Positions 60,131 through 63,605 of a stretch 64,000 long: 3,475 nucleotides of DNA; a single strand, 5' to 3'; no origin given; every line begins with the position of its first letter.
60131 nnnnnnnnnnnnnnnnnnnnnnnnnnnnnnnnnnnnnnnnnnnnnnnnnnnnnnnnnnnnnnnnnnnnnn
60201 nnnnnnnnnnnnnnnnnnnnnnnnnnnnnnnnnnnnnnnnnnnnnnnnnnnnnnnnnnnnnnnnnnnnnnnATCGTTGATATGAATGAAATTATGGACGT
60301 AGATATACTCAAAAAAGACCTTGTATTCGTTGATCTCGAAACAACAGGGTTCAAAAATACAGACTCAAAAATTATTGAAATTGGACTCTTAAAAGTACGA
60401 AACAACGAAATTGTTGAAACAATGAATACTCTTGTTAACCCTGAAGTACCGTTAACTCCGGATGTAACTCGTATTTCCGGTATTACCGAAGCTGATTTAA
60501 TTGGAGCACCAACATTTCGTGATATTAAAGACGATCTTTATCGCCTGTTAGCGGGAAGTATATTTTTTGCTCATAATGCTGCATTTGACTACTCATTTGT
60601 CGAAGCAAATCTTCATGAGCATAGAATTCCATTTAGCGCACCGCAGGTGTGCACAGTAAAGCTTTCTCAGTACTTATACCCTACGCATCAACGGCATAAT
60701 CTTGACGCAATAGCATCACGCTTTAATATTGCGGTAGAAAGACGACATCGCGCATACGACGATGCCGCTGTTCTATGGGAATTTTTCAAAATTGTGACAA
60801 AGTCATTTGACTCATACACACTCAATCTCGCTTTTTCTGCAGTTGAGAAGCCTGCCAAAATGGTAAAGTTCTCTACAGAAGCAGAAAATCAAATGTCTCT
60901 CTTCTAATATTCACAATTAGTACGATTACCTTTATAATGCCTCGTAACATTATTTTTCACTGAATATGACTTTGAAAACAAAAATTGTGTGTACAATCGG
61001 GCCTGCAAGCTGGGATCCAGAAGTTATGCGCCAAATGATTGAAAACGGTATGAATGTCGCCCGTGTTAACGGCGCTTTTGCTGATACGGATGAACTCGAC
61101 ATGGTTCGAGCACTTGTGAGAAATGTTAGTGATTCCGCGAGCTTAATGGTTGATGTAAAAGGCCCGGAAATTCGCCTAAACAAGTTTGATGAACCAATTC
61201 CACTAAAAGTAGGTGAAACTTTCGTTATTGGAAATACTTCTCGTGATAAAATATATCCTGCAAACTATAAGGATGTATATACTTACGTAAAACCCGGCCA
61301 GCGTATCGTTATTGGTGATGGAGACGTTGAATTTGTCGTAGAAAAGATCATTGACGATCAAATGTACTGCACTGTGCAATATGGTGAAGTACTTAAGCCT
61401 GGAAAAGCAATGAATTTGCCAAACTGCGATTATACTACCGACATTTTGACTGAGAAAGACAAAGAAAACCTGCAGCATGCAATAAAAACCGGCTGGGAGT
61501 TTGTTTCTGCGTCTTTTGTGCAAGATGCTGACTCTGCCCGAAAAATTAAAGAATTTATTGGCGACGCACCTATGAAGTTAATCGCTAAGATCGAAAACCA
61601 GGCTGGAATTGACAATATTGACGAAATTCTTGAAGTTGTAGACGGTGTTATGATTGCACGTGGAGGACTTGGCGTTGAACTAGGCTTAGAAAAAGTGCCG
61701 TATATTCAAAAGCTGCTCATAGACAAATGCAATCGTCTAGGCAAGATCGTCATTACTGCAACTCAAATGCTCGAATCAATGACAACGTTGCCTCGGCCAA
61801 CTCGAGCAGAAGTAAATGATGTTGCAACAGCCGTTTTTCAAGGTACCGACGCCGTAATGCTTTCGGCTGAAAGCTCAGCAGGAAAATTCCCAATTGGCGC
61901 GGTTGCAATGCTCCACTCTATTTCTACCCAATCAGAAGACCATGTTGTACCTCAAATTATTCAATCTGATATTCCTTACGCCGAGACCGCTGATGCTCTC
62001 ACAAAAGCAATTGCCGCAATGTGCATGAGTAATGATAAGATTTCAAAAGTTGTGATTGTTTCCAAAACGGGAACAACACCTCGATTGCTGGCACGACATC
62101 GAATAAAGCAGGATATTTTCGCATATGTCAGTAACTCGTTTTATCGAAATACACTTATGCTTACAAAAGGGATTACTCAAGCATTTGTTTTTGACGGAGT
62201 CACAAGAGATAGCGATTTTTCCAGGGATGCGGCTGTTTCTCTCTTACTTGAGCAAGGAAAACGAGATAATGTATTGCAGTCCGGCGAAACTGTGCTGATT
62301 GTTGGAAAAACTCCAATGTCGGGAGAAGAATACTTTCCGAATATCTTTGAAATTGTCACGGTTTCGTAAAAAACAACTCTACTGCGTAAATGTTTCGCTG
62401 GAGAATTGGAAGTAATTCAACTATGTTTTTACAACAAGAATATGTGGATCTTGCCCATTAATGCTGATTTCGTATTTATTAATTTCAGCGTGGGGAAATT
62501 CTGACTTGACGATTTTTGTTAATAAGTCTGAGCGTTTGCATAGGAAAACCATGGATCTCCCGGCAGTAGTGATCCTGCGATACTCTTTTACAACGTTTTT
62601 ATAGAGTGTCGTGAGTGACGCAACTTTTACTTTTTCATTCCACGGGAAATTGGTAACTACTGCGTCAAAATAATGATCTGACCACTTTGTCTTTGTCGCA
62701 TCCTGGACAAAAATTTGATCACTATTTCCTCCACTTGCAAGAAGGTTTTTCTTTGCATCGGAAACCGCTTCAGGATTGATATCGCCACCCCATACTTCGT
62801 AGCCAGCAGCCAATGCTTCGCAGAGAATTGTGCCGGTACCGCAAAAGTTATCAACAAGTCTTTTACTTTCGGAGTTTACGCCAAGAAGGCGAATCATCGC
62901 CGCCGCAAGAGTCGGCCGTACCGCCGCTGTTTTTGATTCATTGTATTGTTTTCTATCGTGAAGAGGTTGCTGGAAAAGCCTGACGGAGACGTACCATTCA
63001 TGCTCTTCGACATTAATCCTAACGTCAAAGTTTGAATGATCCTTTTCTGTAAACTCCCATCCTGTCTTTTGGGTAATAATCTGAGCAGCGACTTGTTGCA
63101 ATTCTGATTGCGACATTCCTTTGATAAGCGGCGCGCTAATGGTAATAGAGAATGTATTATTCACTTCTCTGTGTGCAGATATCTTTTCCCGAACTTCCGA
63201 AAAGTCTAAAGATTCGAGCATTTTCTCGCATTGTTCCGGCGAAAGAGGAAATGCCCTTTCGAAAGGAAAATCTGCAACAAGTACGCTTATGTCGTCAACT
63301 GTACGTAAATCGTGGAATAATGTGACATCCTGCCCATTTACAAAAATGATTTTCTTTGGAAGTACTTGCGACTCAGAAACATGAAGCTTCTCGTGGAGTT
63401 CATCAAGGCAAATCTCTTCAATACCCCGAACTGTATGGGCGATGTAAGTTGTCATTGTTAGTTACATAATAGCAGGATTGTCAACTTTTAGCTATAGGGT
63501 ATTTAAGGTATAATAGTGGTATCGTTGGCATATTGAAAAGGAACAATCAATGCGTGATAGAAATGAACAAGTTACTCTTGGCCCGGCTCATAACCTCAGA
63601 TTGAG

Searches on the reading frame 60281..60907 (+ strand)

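Call 63: search_protein_families(library=pfam, proteins=[window:60281-60907:+], max_evalue=0.001)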
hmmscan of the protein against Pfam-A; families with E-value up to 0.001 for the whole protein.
window:60281-60907:+ (208 aa): 2 families
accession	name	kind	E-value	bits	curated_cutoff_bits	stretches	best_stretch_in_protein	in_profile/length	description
PF00929.31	RNase_T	-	1.3e-32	114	24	1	15-167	1-162/164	Exonuclease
PF13482.12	RNase_H_2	-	8.9e-06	26.2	22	1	15-168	1-133/165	RNase_H superfamily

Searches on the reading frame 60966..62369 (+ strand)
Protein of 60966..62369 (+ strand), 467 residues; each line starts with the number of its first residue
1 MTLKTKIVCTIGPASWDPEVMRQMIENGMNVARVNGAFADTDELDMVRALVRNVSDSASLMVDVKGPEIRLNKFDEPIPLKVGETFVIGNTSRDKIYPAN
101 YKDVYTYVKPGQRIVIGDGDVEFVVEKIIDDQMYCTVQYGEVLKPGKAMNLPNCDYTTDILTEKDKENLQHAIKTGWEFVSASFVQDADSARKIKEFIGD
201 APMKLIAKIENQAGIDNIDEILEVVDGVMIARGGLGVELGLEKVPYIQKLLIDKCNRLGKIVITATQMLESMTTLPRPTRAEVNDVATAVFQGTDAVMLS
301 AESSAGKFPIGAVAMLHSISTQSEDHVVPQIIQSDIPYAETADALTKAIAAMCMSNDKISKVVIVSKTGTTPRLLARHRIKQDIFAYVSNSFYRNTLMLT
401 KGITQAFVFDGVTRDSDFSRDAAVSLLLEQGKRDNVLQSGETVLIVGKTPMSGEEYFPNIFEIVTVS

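Call 63: search_protein_families(library=pfam, proteins=[window:60966-62369:+], max_evalue=0.001)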
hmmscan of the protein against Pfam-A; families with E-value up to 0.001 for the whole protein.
window:60966-62369:+ (467 aa): 3 families
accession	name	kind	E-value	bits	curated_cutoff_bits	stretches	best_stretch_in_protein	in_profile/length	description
PF00224.27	PK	-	4e-95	319.1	30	1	4-313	3-328/328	Pyruvate kinase, barrel domain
PF02887.21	PK_C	-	6e-11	42.9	28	1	350-452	8-103/114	Pyruvate kinase, alpha/beta domain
PF03328.21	HpcH_HpaI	-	0.00036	20.3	25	1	169-251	78-170/221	HpcH/HpaI aldolase/citrate lyase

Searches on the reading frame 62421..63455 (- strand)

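Call 63: search_protein_families(library=pfam, proteins=[window:62421-63455:-], max_evalue=0.001)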
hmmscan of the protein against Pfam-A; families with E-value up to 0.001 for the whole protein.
window:62421-63455:- (344 aa): 9 families
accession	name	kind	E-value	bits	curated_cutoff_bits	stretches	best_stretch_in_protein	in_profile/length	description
PF01170.24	UPF0020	-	8.5e-20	71.7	22.3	1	174-321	7-180/197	RMKL-like, methyltransferase domain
PF13649.12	Methyltransf_25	-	8.9e-09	36.4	27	1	202-279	3-80/97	Methyltransferase domain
PF13847.12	Methyltransf_31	-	2.1e-07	31.1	27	1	196-318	3-124/145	Methyltransferase domain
PF05175.20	MTS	-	2.4e-07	31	23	1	188-323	24-157/170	Methyltransferase small domain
PF08241.18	Methyltransf_11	-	6e-07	30.5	21.2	1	205-270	5-68/95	Methyltransferase domain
PF03602.21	Cons_hypoth95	-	5e-06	26.7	24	1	175-298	17-151/182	Conserved hypothetical protein 95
PF02384.22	N6_Mtase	-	4.6e-05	23.3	20.4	1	186-277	37-140/311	N-6 DNA Methylase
PF08242.18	Methyltransf_12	-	6.6e-05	24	30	1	205-269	5-72/98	Methyltransferase domain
PF02086.21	MethyltransfD12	-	0.00027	21.2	22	1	196-264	20-89/253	D12 class N6 adenine-specific DNA methyltransferase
